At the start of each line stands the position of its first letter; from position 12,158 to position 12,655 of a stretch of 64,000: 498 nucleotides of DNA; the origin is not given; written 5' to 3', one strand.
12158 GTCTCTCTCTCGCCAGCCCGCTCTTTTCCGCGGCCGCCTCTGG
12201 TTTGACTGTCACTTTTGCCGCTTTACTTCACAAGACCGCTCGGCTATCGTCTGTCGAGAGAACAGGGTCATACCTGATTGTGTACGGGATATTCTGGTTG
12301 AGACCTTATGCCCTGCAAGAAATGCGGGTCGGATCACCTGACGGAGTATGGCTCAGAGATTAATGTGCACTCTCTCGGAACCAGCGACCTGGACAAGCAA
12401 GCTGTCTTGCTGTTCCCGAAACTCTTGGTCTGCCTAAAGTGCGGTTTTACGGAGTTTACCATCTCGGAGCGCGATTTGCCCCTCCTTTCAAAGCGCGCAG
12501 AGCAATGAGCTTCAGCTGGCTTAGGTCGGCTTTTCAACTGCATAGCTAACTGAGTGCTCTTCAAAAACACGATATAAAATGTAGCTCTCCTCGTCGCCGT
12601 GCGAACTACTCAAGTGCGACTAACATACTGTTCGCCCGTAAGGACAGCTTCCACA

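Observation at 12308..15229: Two paralogous 4-Cys micro-proteins bracket a receiver-HtrA pair between a PAS kinase and the A2M-like gene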

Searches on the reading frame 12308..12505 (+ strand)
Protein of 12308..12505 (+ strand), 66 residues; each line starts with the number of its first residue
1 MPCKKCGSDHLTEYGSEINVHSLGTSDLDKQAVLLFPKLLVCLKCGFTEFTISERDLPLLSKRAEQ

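Call 5: search_protein_families(library=pfam, proteins=[window:12308-12505:+], max_evalue=0.01)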
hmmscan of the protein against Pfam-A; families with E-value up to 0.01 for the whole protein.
seq(66 aa): 0 families

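Call 6: search_protein_families(library=ncbifam, proteins=[window:12308-12505:+], max_evalue=1)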
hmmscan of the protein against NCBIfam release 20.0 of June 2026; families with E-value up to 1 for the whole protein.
seq(66 aa): 2 families
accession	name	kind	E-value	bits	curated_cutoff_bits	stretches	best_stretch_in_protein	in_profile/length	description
NF001669.0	PRK00432.1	equivalog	0.0084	16.1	54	1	41-51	45-55/58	30S ribosomal protein S27ae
NF047912.1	ECs_2282_CxxC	subfamily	0.013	15.4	37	0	1-18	3-19/60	ECs_2282 family putative zinc-binding protein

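Call 8: find_homologous_proteins(query=window:12308-12505:+, max_evalue=0.01)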
Query seq(66 aa) (66 aa): 51 proteins with E <= 0.01 among 51 candidates.
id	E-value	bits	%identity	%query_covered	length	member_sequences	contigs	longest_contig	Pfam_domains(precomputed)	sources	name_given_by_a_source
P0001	6.8e-33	129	89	100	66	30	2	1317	-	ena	-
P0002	5.7e-29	116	83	97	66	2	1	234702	-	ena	-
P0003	7.8e-29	116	80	100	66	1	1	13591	-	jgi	jgi:predicted nucleic-acid-binding Zn-ribbon protein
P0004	5.3e-28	113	79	100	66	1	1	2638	-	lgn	-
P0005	1.0e-27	112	90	74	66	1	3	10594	-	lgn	-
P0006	1.6e-27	112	80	100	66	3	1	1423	-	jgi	jgi:hypothetical protein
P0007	3.0e-27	111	78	97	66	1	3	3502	-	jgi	jgi:predicted nucleic-acid-binding Zn-ribbon protein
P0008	3.1e-27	111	77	100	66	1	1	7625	-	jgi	jgi:predicted nucleic-acid-binding Zn-ribbon protein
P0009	4.0e-27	110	78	97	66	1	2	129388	-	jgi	jgi:hypothetical protein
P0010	4.3e-27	110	74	100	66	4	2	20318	-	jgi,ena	-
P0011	6.1e-27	110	77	97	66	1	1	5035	-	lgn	-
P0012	7.9e-27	109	74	100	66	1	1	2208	-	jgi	jgi:hypothetical protein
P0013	2.2e-26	108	78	97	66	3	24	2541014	-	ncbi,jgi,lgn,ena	jgi:hypothetical protein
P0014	2.7e-26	108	76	95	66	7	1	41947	-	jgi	jgi:hypothetical protein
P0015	2.9e-26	108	77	97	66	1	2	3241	-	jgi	jgi:predicted nucleic-acid-binding Zn-ribbon protein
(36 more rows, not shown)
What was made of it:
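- Some JGI records name homologues 'predicted nucleic-acid-binding Zn-ribbon protein' (call 8).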

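Call 10: find_encoding_contigs(protein=P0013, flank=10000, max_places=4)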
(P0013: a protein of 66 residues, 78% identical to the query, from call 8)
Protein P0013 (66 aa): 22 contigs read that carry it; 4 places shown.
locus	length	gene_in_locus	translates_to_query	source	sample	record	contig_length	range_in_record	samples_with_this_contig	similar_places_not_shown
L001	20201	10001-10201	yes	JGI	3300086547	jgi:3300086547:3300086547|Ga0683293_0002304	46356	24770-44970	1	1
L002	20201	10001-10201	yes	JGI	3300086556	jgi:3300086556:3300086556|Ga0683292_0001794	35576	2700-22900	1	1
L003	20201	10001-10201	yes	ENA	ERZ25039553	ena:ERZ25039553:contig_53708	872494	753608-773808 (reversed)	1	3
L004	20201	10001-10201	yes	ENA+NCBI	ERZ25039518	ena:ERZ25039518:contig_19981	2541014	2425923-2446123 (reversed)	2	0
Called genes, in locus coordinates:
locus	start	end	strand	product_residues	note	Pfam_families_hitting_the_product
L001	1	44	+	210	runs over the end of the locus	PF00072:Response_reg, PF00196:GerE, PF08281:Sigma70_r4_2 (weak), PF13384:HTH_23 (faint)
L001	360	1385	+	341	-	PF13557:Phenol_MetA_deg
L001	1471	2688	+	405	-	PF11737:DUF3300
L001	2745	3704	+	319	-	PF11453:DUF2950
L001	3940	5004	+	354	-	PF04338:DUF481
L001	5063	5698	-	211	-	-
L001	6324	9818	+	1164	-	PF05231:MASE1, PF08447:PAS_3, PF08447:PAS_3, PF00989:PAS, PF13426:PAS_9 (weak), PF08447:PAS_3, PF07730:HisKA_3, PF02518:HATPase_c, +1 more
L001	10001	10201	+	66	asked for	-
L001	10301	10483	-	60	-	PF00072:Response_reg (weak)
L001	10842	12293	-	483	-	PF00089:Trypsin, PF13365:Trypsin_2, PF00595:PDZ, PF13180:PDZ_2, PF17820:PDZ_6, PF13180:PDZ_2 (weak)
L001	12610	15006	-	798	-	PF00486:Trans_reg_C, PF13424:TPR_12 (faint), PF00515:TPR_1 (faint), PF07719:TPR_2 (faint), PF13181:TPR_8 (faint), PF13428:TPR_14 (faint), PF13432:TPR_16 (faint), PF24575:TPR_Slam (faint), +6 more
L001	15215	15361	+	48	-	-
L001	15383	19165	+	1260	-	PF01731:Arylesterase (faint), PF10282:Lactonase, PF22807:TrAA12 (faint), PF10282:Lactonase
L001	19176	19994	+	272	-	PF01790:LGT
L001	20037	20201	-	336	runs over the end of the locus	-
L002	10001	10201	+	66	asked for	-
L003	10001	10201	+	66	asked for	-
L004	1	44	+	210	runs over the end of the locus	PF00072:Response_reg, PF00196:GerE, PF08281:Sigma70_r4_2 (weak), PF13384:HTH_23 (faint)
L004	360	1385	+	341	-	PF13557:Phenol_MetA_deg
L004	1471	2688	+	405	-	PF11737:DUF3300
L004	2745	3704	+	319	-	PF11453:DUF2950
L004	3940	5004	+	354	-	PF04338:DUF481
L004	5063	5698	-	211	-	-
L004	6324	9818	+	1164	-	PF05231:MASE1, PF08447:PAS_3, PF08447:PAS_3, PF00989:PAS, PF13426:PAS_9 (weak), PF08447:PAS_3, PF07730:HisKA_3, PF02518:HATPase_c, +1 more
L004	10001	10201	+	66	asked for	-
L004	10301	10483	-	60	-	PF00072:Response_reg (weak)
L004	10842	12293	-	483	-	PF00089:Trypsin, PF13365:Trypsin_2, PF00595:PDZ, PF13180:PDZ_2, PF17820:PDZ_6, PF13180:PDZ_2 (weak)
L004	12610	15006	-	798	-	PF00486:Trans_reg_C, PF13424:TPR_12 (faint), PF00515:TPR_1 (faint), PF07719:TPR_2 (faint), PF13181:TPR_8 (faint), PF13428:TPR_14 (faint), PF13432:TPR_16 (faint), PF24575:TPR_Slam (faint), +6 more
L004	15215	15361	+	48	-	-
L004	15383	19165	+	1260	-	PF01731:Arylesterase (faint), PF10282:Lactonase, PF22807:TrAA12 (faint), PF10282:Lactonase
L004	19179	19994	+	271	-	PF01790:LGT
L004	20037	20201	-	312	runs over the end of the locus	-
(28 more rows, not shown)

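Call 19: find_related_loci(query=A1, collection=genome_contigs, flank=6000)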
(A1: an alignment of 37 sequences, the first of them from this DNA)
Query A1 (66 aa) in genome_contigs; peptide patterns used: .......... (x = any residue, [..] = any of these).
82 stretches matched a pattern; 77 encode a relative of the query (tblastn E <= 1e-3); 76 distinct loci.
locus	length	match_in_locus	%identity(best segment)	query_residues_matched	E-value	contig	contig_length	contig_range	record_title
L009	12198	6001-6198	65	1-66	6e-26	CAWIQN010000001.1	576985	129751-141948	MAG: uncultured Acidobacteriota bacterium isolate MFD01716.bin.1.129 genome assembly, contig: contig_10239, whole genome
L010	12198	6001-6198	64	1-66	4e-25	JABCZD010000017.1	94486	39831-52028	MAG: Acidobacteria bacterium isolate Inc-BW-C-12-O_MAG45 Ga0210391_10000120, whole genome shotgun sequence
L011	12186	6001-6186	65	5-66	2e-23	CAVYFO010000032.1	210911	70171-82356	MAG: uncultured Acidobacteriota bacterium isolate MFD04463.bin.3.111 genome assembly, contig: contig_6426, whole genome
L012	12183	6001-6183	64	1-61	4e-22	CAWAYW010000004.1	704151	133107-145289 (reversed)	MAG: Terriglobia bacterium isolate MFD05513.bin.1.32 genome assembly, contig: contig_17526, whole genome shotgun sequenc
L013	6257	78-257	62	1-60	1e-21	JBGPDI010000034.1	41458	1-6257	MAG: Candidatus Acidiferrum sp. isolate OBJ_0618_050_28 k141_3335780_length_41458_cov_15.0000, whole genome shotgun sequ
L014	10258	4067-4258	59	1-64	2e-20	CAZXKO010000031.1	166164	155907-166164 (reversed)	MAG TPA_asm: uncultured Acidobacteriaceae bacterium isolate binchicken_co279_231 genome assembly, contig: k141_1339793,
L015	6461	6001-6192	59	1-64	2e-20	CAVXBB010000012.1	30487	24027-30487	MAG: uncultured Acidobacteriaceae bacterium isolate MFD02579.bin.2.56 genome assembly, contig: contig_40038, whole genom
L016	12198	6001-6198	48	1-66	4e-20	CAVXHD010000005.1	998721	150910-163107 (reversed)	MAG: uncultured Acidobacteriota bacterium isolate MFD04463.bin.1.197 genome assembly, contig: contig_45035, whole genome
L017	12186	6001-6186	55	1-62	2e-19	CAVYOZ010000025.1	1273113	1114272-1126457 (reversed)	MAG: Terriglobia bacterium isolate MFD06298.bin.2.10 genome assembly, contig: contig_769, whole genome shotgun sequence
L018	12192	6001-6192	55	1-64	3e-19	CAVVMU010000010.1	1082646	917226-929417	MAG: uncultured Acidobacteriota bacterium isolate MFD05377.bin.1.176 genome assembly, contig: contig_42722, whole genome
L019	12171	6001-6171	56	1-57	3e-18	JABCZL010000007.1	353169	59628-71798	MAG: Acidobacteria bacterium isolate Inc-BW-C-12-M_MAG51 Ga0210394_10000027, whole genome shotgun sequence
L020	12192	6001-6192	52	1-64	5e-18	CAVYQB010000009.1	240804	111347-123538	MAG: uncultured Acidobacteriota bacterium isolate MFD09222.bin.1.225 genome assembly, contig: contig_138599, whole genom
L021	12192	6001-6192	52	1-64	2e-17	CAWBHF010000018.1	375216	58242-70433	MAG: uncultured Acidobacteriota bacterium isolate MFD06435.bin.1.31 genome assembly, contig: contig_67286, whole genome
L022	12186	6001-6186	50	1-62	2e-17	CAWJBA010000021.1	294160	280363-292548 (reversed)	MAG: Terriglobia bacterium isolate MFD06526.bin.2.47 genome assembly, contig: contig_44474, whole genome shotgun sequenc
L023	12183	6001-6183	51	1-61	3e-17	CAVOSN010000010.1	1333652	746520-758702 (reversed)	MAG: uncultured Acidobacteriota bacterium isolate MFD00031.bin.1.180 genome assembly, contig: contig_1727, whole genome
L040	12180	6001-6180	47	1-60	5e-15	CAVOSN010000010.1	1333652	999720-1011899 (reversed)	MAG: uncultured Acidobacteriota bacterium isolate MFD00031.bin.1.180 genome assembly, contig: contig_1727, whole genome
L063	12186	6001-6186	47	1-62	7e-14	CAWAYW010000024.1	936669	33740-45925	MAG: Terriglobia bacterium isolate MFD05513.bin.1.32 genome assembly, contig: contig_5883, whole genome shotgun sequence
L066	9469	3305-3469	49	3-57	1e-13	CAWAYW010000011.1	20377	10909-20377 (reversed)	MAG: Terriglobia bacterium isolate MFD05513.bin.1.32 genome assembly, contig: contig_34460, whole genome shotgun sequenc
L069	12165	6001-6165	49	3-57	2e-13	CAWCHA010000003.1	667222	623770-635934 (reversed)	MAG: Terriglobia bacterium isolate MFD09368.bin.1.186 genome assembly, contig: contig_28403, whole genome shotgun sequen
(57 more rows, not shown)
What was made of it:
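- The loci were collected with one exact peptide pattern (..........), so divergent members are under-sampled (call 19).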

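Call 26: search_protein_families(library=pfam, alignment_id=A2, max_evalue=0.001)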
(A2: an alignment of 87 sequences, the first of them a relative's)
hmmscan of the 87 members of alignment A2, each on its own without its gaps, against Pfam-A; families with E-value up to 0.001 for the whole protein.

A. member 1, L009:6286-6846:- (187 aa): 1 family
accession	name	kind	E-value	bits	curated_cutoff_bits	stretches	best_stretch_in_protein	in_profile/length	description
PF00072.30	Response_reg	-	2.6e-24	86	30.2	1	36-147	1-110/111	Response regulator receiver domain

B. families by the number of members that match (of 87 scanned): 36 families (the first 25 are shown)
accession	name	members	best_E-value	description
PF00072.30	Response_reg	47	3.9e-26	Response regulator receiver domain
PF14417.12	MEDS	11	4.2e-19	MEDS: MEthanogen/methylotroph, DcmR Sensory domain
PF08281.18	Sigma70_r4_2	4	7.1e-11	Sigma-70, region 4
PF00884.28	Sulfatase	2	1.5e-65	Sulfatase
PF00196.25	GerE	2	5.4e-15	Bacterial regulatory proteins, luxR family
PF04542.20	Sigma70_r2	2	1e-14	Sigma-70 region 2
PF04545.22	Sigma70_r4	2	3.1e-09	Sigma-70, region 4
PF16347.10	SGSH_C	2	8.5e-07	N-sulphoglucosamine sulphohydrolase, C-terminal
PF01904.24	DUF72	1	3.9e-53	Protein of unknown function DUF72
PF13590.11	DUF4136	1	2.2e-25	Domain of unknown function (DUF4136)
PF02371.22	Transposase_20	1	1.7e-24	Transposase IS116/IS110/IS902 family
PF00027.35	cNMP_binding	1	1e-17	Cyclic nucleotide-binding domain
PF13426.13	PAS_9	1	7.5e-16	PAS domain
PF04055.27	Radical_SAM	1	4.7e-15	Radical SAM superfamily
PF13545.12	HTH_Crp_2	1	1.4e-14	Crp-like helix-turn-helix domain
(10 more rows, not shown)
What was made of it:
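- The neighbours are receivers (call 26).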

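Call 27: search_protein_families(library=pfam, alignment_id=A3, max_evalue=0.001)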
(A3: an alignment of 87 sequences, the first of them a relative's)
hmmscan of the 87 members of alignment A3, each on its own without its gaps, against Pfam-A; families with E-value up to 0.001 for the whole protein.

A. member 1, L009:1956-5834:+ (1293 aa): 10 families
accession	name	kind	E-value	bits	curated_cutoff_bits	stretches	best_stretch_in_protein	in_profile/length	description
PF08447.18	PAS_3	-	9.7e-76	250.6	25.6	5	467-553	3-89/89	PAS fold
PF13426.13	PAS_9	-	2.4e-36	124.6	27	3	966-1066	4-103/103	PAS domain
PF00989.32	PAS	-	1.5e-29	102.8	22.6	2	953-1063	1-112/113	PAS fold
PF08448.16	PAS_4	-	6.2e-28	97.7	23.1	4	743-816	38-110/110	PAS fold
PF05231.19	MASE1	-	5.1e-19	68.9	29.8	1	156-432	4-299/299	MASE1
PF02518.31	HATPase_c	-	4.7e-13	50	26.4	1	1198-1286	6-110/111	Histidine kinase-, DNA gyrase B-, and HSP90-like ATPase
PF07730.19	HisKA_3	-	6.3e-13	49.5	24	1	1088-1153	1-66/68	Histidine kinase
PF24000.1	DUF7316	-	4.9e-06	27.5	27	0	514-595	7-76/78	Family of unknown function (DUF7316)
PF13581.12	HATPase_c_2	-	8.8e-06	26.2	27.4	1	1188-1280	26-124/127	Histidine kinase-like ATPase domain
PF13188.13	PAS_8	-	0.00051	20.3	21.8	0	953-1006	1-54/65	PAS domain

B. families by the number of members that match (of 87 scanned): 84 families (the first 25 are shown)
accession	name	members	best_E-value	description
PF00072.30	Response_reg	13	1.5e-25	Response regulator receiver domain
PF08447.18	PAS_3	8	3.3e-77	PAS fold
PF02518.31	HATPase_c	8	3e-14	Histidine kinase-, DNA gyrase B-, and HSP90-like ATPase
PF07730.19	HisKA_3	8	6.3e-13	Histidine kinase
PF00989.32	PAS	7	5.4e-39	PAS fold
PF13426.13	PAS_9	7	7.4e-37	PAS domain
PF08448.16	PAS_4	7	3.2e-31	PAS fold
PF13188.13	PAS_8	7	3.7e-22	PAS domain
PF13581.12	HATPase_c_2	6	5e-06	Histidine kinase-like ATPase domain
PF00027.35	cNMP_binding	4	8.7e-22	Cyclic nucleotide-binding domain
PF05231.19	MASE1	4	5.1e-19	MASE1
PF13545.12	HTH_Crp_2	4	1.6e-10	Crp-like helix-turn-helix domain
PF01833.30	TIG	2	7.7e-07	IPT/TIG domain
PF24000.1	DUF7316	2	4.9e-06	Family of unknown function (DUF7316)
PF00916.26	Sulfate_transp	1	5.5e-88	Sulfate permease family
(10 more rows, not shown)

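Call 30: predict_structure(alignment_id=A1)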
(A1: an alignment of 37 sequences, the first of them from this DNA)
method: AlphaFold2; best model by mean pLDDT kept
length: 66 residues; sequences in the alignment: 37
mean_pLDDT: 85.3   pTM: 0.66
mean pLDDT of the five models: 85.3, 83.7, 83.7, 82.3, 72.7
residues with pLDDT >= 90: 32; 70-90: 20; 50-70: 14; < 50: 0
segments of 3 or more residues with pLDDT < 50: none
pLDDT, mean of each block of 10 residues (from residue 1): 96 93 68 88 97 86 60
secondary structure, 60 per line:
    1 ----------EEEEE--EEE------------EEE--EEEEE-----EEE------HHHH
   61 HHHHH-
elements in order: E11-15 E18-20 E33-35 E38-42 E48-50 H57-65
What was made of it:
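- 12308..12508 (+): mp1: 66-aa zinc-ribbon micro-protein, the canonical family member. It lies downstream of the kinase and convergent with the receiver. The AF2 model has pLDDT 85 (call 30).
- On 4-Cys zinc ribbon (fold class): The AF2 model has mean pLDDT 85, strands at 11-15, 18-20, 33-35, 38-42 and 48-50, and a helix at 57-65 (call 30).
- AF2 gives mean pLDDT 85 and a beta-rich zinc-ribbon plus a C-terminal helix (call 30).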

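Call 33: search_solved_structures(query=A1, max_evalue=10, show_alignments=3)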
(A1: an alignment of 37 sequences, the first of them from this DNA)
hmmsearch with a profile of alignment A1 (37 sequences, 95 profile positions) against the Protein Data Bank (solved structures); distinct sequences matched with E-value up to 10: 1.
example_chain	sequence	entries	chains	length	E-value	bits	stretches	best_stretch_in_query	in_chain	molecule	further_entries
7way_A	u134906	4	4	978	1.4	12.1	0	40-61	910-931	dPlmCasX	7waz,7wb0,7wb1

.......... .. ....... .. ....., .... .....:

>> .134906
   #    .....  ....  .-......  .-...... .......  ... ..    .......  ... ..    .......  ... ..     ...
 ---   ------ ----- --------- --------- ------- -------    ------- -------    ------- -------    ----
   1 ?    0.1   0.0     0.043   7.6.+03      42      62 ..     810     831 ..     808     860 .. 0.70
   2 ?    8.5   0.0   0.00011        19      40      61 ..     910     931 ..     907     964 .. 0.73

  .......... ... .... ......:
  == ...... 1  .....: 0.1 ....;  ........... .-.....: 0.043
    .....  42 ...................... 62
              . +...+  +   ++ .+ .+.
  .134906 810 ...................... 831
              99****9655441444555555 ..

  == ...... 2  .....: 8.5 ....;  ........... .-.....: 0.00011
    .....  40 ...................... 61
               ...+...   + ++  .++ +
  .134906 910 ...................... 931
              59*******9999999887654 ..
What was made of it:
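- Tried and rejected: A PDB sequence-profile search gave only a chance CasX match at E 1.4 (call 33).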

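Call 36: fold_search(model_id=the predicted structure, library=pdb)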
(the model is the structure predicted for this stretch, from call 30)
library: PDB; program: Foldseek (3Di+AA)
matches with E <= 10: 415; with E <= 0.001: 0
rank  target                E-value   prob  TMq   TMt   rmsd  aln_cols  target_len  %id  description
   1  3ga8                  7.6e-02  0.93  0.43  0.43   4.4        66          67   15  Structure of the N-terminal domain of the E. coli protein MqsA (YgiT/b3021) (released 2010-01-12)
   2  3gn5_A                1.9e-01  0.84  0.43  0.27   4.4        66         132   15  Structure of the E. coli protein MqsA (YgiT/b3021) (released 2010-01-12)
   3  1tfi_MODEL_1_A        2.9e-01  0.95  0.42  0.54   6.3        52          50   19  A NOVEL ZN FINGER MOTIF IN THE BASAL TRANSCRIPTIONAL MACHINERY: THREE-DIMENSIONAL NMR STUDIES OF THE NUCLEIC-A (released 1993-10-31)
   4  7ui9_S                3.5e-01  0.95  0.42  0.16   6.3        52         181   13  Core Mediator-PICearly (Copy A) (released 2023-02-15)
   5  7ae5_a                3.7e-01  0.90  0.41  0.43  10.1        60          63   22  Structure of Sedimentibacter hydroxybenzoicus vanillic acid decarboxylase (ShVdcCD) in open form (released 2021-08-25)
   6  3po3_S                4.5e-01  0.92  0.42  0.18   5.5        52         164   15  Arrested RNA Polymerase II reactivation intermediate (released 2011-03-02)
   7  6k0a_G                4.5e-01  0.38  0.38  0.22   8.0        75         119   16  cryo-EM structure of an archaeal Ribonuclease P (released 2019-06-19)
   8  8yoz_A                5.7e-01  0.41  0.31  0.27   7.1        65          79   18  Crystal structure of the small zinc-finger protein ZifS (TTHA0897) from Thermus thermophilus HB8. (released 2025-03-19)
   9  8yoz_B                6.4e-01  0.33  0.29  0.26   7.1        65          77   18  Crystal structure of the small zinc-finger protein ZifS (TTHA0897) from Thermus thermophilus HB8. (released 2025-03-19)
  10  4c2m_I                7.3e-01  0.75  0.39  0.23   6.3        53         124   15  Structure of RNA polymerase I at 2.8 A resolution (released 2013-10-23)
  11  9q6c_A                7.7e-01  0.08  0.23  0.10  10.9        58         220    7  Cryo-EM structure of octameric COMMD-like protein MBK5214510 from Flavobacteriaceae bacterium (released 2025-10-01)
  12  2xg8_D                8.2e-01  0.13  0.28  0.23  10.7        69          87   17  Structural basis of gene regulation by protein PII: The crystal complex of PII and PipX from Synechococcus elongatus P (released 2010-08-18)
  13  3esw_A                8.7e-01  0.25  0.36  0.10   8.6        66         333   21  Complex of yeast PNGase with GlcNAc2-IAc. (released 2008-11-11)
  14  4v63_AX               8.7e-01  0.18  0.32  0.09  10.1        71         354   11  Structural basis for translation termination on the 70S ribosome. (released 2014-07-09)
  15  6lof_D                9.3e-01  0.30  0.36  0.38   7.5        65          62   11  Crystal structure of ZsYellow soaked by Cu2+ (released 2020-01-22)
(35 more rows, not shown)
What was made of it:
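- Closest known: N-terminal zinc-binding domain of antitoxin MqsA. Same: It is the best Foldseek match (call 36).
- The best PDB fold matches are zinc ribbons, including the toxin-binding N-domain of MqsA, a protein-protein interaction module (call 36). Foldseek also hits the TFIIS ribbon (call 36). The top Foldseek PDB hit is MqsA-N (3ga8, E 0.076, TM 0.43) (call 36).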
